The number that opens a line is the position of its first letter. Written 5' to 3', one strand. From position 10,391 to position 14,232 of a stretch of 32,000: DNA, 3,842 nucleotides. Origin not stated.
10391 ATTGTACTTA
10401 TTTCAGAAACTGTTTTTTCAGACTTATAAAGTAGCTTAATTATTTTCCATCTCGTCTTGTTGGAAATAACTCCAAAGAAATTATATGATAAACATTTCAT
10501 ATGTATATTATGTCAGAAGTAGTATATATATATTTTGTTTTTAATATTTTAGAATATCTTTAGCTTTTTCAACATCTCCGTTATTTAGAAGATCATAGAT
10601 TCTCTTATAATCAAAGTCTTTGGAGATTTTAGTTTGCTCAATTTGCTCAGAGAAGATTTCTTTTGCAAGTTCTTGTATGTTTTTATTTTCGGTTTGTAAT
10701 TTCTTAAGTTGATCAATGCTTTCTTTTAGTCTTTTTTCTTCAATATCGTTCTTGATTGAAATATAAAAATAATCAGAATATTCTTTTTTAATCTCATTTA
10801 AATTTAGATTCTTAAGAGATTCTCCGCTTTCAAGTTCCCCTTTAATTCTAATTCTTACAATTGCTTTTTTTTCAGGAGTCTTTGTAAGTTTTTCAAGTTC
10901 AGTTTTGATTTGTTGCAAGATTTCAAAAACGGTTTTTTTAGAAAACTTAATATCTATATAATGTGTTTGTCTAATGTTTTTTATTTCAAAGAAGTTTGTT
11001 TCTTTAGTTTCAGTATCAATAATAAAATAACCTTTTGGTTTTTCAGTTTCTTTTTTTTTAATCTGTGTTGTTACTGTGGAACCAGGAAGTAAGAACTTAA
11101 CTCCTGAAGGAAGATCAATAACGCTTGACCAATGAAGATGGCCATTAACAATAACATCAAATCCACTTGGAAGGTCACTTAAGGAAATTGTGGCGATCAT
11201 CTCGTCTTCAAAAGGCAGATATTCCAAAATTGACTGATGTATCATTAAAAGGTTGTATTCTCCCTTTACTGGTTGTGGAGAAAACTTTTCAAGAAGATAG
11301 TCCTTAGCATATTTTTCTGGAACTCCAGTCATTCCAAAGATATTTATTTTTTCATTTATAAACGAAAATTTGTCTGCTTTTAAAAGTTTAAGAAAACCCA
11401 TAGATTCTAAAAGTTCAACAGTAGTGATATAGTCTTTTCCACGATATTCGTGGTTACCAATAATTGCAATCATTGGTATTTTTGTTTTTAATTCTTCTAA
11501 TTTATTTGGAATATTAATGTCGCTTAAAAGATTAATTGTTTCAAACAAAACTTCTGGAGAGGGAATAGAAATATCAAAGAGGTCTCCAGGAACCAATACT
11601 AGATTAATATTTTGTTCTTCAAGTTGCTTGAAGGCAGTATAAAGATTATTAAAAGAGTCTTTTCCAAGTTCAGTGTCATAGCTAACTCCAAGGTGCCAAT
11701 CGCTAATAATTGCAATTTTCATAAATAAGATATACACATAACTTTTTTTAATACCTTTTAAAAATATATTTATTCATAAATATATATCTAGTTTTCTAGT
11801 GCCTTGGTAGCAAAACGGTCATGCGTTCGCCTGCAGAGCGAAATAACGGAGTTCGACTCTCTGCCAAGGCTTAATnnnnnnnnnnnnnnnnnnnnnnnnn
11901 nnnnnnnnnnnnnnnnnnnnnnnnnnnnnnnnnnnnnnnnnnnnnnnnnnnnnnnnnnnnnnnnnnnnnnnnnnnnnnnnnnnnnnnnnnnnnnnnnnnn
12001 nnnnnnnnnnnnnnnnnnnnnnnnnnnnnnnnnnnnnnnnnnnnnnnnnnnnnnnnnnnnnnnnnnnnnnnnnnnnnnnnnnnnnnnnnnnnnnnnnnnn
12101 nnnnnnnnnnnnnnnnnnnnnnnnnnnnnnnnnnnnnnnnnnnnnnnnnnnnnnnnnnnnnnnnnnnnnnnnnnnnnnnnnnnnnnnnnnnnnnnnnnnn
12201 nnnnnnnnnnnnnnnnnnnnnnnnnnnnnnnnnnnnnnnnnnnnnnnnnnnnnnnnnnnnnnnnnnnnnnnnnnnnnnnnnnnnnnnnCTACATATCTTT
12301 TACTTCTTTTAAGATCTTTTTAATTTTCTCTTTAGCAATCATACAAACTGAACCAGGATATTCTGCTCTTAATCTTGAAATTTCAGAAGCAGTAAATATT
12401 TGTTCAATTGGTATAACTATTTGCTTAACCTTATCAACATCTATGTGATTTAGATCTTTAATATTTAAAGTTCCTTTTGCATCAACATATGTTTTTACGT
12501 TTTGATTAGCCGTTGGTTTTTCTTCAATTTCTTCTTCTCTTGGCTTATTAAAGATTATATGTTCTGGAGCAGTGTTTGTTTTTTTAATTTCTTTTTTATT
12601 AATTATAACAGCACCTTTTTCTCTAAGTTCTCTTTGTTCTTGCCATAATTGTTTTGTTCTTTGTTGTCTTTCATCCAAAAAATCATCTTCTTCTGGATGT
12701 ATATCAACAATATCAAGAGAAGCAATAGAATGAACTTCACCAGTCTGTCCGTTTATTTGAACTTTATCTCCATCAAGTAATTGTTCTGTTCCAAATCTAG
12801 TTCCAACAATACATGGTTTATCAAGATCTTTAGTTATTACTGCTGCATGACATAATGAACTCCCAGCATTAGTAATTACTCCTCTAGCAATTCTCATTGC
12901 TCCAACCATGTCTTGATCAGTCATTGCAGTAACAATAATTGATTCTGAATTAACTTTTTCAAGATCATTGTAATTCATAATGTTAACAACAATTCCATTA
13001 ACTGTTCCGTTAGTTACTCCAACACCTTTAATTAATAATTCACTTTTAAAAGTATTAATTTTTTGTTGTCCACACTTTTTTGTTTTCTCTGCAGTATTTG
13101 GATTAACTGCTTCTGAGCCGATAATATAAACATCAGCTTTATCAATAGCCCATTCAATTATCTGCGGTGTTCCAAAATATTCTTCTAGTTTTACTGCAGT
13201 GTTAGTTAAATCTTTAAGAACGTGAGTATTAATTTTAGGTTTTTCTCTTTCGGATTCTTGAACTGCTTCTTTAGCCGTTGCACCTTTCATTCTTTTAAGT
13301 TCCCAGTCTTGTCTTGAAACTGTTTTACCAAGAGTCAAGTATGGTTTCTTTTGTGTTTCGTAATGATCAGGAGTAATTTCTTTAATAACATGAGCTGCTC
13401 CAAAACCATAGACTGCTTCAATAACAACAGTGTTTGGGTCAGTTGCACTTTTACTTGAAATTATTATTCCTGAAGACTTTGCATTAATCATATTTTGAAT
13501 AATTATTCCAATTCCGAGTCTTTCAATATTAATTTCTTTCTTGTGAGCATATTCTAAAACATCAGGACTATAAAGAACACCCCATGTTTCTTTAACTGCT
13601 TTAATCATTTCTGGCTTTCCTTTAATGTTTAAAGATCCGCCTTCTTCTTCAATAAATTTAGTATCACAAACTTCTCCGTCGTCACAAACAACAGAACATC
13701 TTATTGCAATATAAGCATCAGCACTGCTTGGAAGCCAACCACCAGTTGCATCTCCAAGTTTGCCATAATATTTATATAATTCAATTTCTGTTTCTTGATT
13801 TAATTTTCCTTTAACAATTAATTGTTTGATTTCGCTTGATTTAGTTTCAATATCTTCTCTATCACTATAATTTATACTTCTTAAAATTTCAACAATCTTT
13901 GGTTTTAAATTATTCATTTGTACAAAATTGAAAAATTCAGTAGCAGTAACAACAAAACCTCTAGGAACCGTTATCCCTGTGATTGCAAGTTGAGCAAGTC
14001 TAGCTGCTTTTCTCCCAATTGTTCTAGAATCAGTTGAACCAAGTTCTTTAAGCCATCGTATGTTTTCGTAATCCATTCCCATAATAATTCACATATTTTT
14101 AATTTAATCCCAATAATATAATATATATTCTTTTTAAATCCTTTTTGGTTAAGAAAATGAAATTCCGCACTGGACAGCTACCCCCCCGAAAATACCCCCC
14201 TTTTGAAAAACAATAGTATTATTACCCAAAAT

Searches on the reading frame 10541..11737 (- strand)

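Call 34: search_protein_families(library=pfam, proteins=[window:10541-11737:-], max_evalue=0.001)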
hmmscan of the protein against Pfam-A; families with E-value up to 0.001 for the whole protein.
window:10541-11737:- (398 aa): 2 families
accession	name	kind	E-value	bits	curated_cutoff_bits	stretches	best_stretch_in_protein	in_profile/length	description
PF00149.33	Metallophos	-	5.7e-17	63.2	21.5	1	6-203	1-190/191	Calcineurin-like phosphoesterase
PF12850.12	Metallophos_2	-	4e-10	40.4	27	1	6-244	1-153/154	Calcineurin-like phosphoesterase superfamily domain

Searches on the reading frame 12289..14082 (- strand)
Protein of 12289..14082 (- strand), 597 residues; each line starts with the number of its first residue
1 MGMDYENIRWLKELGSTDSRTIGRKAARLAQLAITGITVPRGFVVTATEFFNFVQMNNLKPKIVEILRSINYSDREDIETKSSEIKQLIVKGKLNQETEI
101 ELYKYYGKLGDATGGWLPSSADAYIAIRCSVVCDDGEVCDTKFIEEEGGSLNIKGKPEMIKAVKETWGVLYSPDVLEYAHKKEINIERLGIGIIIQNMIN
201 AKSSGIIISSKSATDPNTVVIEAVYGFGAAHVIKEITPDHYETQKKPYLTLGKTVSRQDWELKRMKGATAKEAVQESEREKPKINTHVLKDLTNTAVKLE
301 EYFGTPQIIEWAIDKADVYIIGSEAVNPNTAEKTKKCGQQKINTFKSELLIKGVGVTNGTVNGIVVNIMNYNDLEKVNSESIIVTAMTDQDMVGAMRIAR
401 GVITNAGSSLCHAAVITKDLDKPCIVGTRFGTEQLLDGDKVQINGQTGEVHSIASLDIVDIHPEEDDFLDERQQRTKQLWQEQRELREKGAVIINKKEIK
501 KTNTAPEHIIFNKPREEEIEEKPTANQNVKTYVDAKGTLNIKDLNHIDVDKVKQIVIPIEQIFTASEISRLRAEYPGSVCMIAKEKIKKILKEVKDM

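Call 34: search_protein_families(library=pfam, proteins=[window:12289-14082:-], max_evalue=0.001)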
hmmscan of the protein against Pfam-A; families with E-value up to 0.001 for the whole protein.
window:12289-14082:- (597 aa): 2 families
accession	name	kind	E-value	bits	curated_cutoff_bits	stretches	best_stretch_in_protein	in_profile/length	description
PF01326.24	PPDK_N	-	4.2e-52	177.9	27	1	21-323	3-306/328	Pyruvate phosphate dikinase, AMP/ATP-binding domain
PF00391.29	PEP-utilizers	-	1.4e-16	60.3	23.1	1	379-448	3-72/72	PEP-utilising enzyme, mobile domain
